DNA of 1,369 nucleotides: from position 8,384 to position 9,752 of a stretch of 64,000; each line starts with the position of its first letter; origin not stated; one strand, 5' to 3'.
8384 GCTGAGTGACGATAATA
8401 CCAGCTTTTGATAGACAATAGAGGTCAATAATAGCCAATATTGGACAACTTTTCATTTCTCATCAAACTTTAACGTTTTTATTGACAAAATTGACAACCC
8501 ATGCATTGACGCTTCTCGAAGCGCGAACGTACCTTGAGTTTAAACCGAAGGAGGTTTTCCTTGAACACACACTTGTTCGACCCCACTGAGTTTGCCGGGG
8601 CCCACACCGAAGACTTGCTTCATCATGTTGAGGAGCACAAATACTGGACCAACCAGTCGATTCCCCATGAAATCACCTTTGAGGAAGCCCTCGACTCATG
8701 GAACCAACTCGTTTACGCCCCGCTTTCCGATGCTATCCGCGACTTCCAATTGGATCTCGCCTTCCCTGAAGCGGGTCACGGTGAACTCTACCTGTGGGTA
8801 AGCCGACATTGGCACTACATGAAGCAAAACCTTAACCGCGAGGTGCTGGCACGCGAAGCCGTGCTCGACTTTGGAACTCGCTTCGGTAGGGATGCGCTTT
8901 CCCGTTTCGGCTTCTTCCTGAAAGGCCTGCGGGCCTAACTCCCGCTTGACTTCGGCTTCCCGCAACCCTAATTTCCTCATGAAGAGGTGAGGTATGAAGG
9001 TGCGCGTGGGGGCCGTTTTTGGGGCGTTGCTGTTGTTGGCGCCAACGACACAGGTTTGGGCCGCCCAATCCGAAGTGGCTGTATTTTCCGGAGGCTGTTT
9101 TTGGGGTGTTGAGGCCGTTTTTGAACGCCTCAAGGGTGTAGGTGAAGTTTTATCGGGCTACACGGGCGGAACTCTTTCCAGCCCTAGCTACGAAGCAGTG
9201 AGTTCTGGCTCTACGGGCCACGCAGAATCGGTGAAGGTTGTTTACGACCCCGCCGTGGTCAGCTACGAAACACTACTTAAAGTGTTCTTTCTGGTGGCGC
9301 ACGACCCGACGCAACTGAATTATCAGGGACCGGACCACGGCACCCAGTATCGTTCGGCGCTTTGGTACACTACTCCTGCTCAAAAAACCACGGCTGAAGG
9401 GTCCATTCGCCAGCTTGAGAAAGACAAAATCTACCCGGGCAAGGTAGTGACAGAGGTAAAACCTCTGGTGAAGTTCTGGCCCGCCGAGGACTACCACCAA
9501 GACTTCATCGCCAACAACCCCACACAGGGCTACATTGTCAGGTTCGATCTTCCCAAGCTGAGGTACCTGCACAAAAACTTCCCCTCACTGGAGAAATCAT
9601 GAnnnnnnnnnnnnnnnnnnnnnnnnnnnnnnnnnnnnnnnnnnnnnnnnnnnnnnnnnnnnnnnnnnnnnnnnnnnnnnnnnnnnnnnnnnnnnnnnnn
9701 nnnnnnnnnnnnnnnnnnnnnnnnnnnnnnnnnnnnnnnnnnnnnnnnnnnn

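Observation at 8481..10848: Exported MsrA and MsrB encoded with a cytoplasmic FNR-like flavin reductase, behind an array of helical-turn-spaced ATTGAC repeats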

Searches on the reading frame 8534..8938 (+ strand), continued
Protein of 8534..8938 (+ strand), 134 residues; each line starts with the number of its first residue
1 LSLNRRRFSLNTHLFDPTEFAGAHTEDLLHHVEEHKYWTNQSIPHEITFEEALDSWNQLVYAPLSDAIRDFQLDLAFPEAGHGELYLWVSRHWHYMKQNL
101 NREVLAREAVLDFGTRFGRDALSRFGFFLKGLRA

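Call 64: search_protein_families(library=pfam, proteins=[P0212, P0216, P0219, P0223, P0225, P0229, P0210, P0263, P0328, P0243], max_evalue=0.001)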
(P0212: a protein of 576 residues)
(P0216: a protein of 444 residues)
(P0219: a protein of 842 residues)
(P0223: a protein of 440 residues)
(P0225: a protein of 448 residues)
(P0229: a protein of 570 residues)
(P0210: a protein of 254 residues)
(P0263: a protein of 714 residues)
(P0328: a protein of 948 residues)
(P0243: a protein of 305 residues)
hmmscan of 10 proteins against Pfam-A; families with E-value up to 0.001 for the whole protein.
P0212 (576 aa): 1 family
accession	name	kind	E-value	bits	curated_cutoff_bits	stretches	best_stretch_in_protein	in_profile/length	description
PF13224.11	DUF4032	-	1.4e-13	51.5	23.8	0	327-415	78-160/163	Domain of unknown function (DUF4032)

P0216 (444 aa): 1 family
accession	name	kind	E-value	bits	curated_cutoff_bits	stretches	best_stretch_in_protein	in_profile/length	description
PF13224.11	DUF4032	-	1.9e-13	51.1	23.8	1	201-278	87-160/163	Domain of unknown function (DUF4032)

P0219 (842 aa): 2 families
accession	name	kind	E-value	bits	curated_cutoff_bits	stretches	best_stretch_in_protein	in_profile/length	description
PF00582.32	Usp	-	4.7e-12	47.1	24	1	596-685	2-105/141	Universal stress protein family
PF13224.11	DUF4032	-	4.1e-06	27.2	23.8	0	189-224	126-161/163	Domain of unknown function (DUF4032)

P0223 (440 aa): 1 family
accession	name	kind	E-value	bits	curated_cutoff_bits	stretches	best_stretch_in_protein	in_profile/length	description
PF13224.11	DUF4032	-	0.00041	20.7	23.8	0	127-218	73-162/163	Domain of unknown function (DUF4032)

P0225 (448 aa): 1 family
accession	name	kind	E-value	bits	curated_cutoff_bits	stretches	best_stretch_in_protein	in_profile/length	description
PF13224.11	DUF4032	-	3e-08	34.1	23.8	0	206-273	94-158/163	Domain of unknown function (DUF4032)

P0229 (570 aa): 1 family
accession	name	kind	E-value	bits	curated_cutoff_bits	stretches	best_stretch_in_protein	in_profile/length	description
PF13224.11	DUF4032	-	1.1e-05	25.8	23.8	0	464-490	136-162/163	Domain of unknown function (DUF4032)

P0210 (254 aa): 0 families

P0263 (714 aa): 2 families
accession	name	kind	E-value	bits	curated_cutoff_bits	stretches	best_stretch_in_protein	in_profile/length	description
PF00582.32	Usp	-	2.3e-21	77.2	24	2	598-713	6-140/141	Universal stress protein family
PF13224.11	DUF4032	-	9e-14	52.1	23.8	1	329-418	75-157/163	Domain of unknown function (DUF4032)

P0328 (948 aa): 2 families
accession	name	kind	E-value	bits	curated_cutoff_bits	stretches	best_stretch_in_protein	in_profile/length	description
PF13224.11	DUF4032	-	1.1e-06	29.1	23.8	1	193-271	86-160/163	Domain of unknown function (DUF4032)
PF14701.12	hDGE_amylase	-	3.7e-05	23.4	27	1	423-515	31-118/439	Glycogen debranching enzyme, glucanotransferase domain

P0243 (305 aa): 0 families

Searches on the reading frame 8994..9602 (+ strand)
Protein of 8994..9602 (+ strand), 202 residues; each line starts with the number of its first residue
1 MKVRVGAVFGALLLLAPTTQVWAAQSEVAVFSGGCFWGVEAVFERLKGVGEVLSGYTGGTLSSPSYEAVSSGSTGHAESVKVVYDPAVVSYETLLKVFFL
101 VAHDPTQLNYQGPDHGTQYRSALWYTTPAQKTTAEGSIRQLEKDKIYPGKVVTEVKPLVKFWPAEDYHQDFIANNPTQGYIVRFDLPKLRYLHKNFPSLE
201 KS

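Call 4: search_protein_families(library=pfam, proteins=[window:8994-9602:+], max_evalue=0.01)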
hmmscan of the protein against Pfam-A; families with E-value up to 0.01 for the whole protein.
window:8994-9602:+ (202 aa): 1 family
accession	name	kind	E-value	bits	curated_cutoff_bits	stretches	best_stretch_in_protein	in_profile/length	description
PF01625.27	PMSR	-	1e-59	201.6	23.7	1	29-180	2-151/153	Peptide methionine sulfoxide reductase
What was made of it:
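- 8994..9602 (+): msrA. It encodes an exported peptide-methionine (S)-S-oxide reductase with a signal peptide at aa 1-23 (nt 8994-9062). The single Cys35 lies in GCFWG, and the recycling Cys is replaced (GYC to GYI). PMSR E 1e-59 (call 4).
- Checked: msrA: 8994-9602 matches Pfam PMSR (E 1e-59; call 4).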

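Call 6: search_protein_families(library=ncbifam, proteins=[window:8994-9602:+], max_evalue=0.01)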
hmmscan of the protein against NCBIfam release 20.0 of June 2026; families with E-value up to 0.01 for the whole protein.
window:8994-9602:+ (202 aa): 5 families
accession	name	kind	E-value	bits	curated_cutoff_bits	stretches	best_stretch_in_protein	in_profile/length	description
NF004042.0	PRK05550.1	equivalog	1.5e-60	204.8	330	1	21-180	129-284/293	bifunctional methionine sulfoxide reductase B/A protein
TIGR00401.1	msrA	equivalog_domain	3.6e-53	180.1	108.1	1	28-178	2-151/153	peptide-methionine (S)-S-oxide reductase MsrA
NF010625.0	PRK14018.1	equivalog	7.8e-47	159.9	522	1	31-180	203-347/521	bifunctional peptide-methionine (S)-S-oxide reductase MsrA/peptide-methionine (R)-S-oxide reductase MsrB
NF004038.0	PRK05528.1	equivalog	1.5e-22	80.3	200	1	29-178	4-143/157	peptide-methionine (S)-S-oxide reductase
NF041383.1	Trx_VPGUxxT_two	exception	1.7e-06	27.9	275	1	11-97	130-199/287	VPGUxxT family thioredoxin-like (seleno)protein, type 2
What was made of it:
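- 8994..9602 (+): TIGR00401 at 180 bits against a cut-off of 108 (call 6).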

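Call 66: search_solved_structures(query=window:8994-9599:+, max_evalue=1e-20, show_alignments=2)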
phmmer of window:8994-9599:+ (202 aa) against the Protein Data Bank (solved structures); distinct sequences matched with E-value up to 1e-20: 30.
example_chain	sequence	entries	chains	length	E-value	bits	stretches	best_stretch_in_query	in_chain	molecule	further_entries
3bqe_A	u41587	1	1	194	7e-42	146.5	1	30-181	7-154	Peptide methionine sulfoxide reductase msrA/msrB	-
3bqh_A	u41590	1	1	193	7.5e-42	146.5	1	31-181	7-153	Peptide methionine sulfoxide reductase msrA/msrB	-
3bqg_A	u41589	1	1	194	8.1e-42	146.3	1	30-180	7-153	Peptide methionine sulfoxide reductase msrA/msrB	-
2iem_A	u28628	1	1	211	8.6e-42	146.2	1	26-180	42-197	Peptide methionine sulfoxide reductase msrA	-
2j89_A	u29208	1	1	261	4.3e-41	144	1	20-181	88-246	METHIONINE SULFOXIDE REDUCTASE A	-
1ff3_A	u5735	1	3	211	4.3e-41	144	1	26-180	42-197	PEPTIDE METHIONINE SULFOXIDE REDUCTASE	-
2gt3_A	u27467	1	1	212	4.4e-41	143.9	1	26-180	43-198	Methionine Sulfoxide Reductase A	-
3bqf_A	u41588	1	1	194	1.8e-40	141.9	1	30-181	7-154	Peptide methionine sulfoxide reductase msrA/msrB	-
6yev_A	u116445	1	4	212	4.6e-40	140.6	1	26-180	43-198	Peptide methionine sulfoxide reductase MsrA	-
7ot4_A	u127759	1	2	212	6.2e-40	140.2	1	26-180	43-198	Peptide methionine sulfoxide reductase MsrA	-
4gwb_A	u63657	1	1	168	4.4e-38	134.1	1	28-188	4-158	Peptide methionine sulfoxide reductase MsrA 3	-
1nwa_A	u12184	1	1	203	2.6e-37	131.6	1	26-191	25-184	Peptide methionine sulfoxide reductase msrA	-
2l90_A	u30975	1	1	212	8.4e-35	123.4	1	22-180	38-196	Peptide methionine sulfoxide reductase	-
6agv_A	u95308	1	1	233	1.1e-34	123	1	23-180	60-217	Mitochondrial peptide methionine sulfoxide reductase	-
1fvg_A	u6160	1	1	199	1.5e-34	122.6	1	22-179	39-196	PEPTIDE METHIONINE SULFOXIDE REDUCTASE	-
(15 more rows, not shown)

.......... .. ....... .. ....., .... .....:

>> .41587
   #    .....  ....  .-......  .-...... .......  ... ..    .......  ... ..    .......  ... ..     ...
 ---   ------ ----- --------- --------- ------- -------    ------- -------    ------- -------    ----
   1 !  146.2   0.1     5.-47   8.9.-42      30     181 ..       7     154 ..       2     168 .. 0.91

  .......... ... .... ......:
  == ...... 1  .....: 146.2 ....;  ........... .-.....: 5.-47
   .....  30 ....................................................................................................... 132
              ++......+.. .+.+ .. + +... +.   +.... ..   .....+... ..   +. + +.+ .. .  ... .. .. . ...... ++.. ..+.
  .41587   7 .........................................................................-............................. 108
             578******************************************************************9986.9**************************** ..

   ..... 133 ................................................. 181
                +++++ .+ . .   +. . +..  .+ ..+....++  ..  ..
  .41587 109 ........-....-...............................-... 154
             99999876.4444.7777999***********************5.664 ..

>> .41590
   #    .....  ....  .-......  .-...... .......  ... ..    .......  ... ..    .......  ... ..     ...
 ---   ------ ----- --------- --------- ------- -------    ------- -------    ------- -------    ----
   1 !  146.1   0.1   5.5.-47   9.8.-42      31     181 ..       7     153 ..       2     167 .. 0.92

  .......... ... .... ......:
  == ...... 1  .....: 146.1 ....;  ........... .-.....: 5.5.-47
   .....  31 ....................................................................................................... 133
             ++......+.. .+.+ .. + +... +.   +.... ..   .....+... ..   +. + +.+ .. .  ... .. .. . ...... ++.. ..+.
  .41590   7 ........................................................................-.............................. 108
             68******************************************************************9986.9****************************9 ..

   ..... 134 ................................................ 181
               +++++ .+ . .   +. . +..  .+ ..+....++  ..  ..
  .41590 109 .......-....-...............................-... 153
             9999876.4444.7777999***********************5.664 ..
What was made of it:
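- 8994..9602 (+): The best PDB match is the Neisseria PilB MsrA domain, E 7e-42, with an alignment that shows the lost recycling Cys (call 66).
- On MsrA (2- or 3-Cys type, as in E. coli and Neisseria): The PilB GYC aligns to GYI (call 66).
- Closest known: Neisseria PilB. Same: The window MsrA's best solved relative is the PilB MsrA domain (E 7e-42; call 66).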
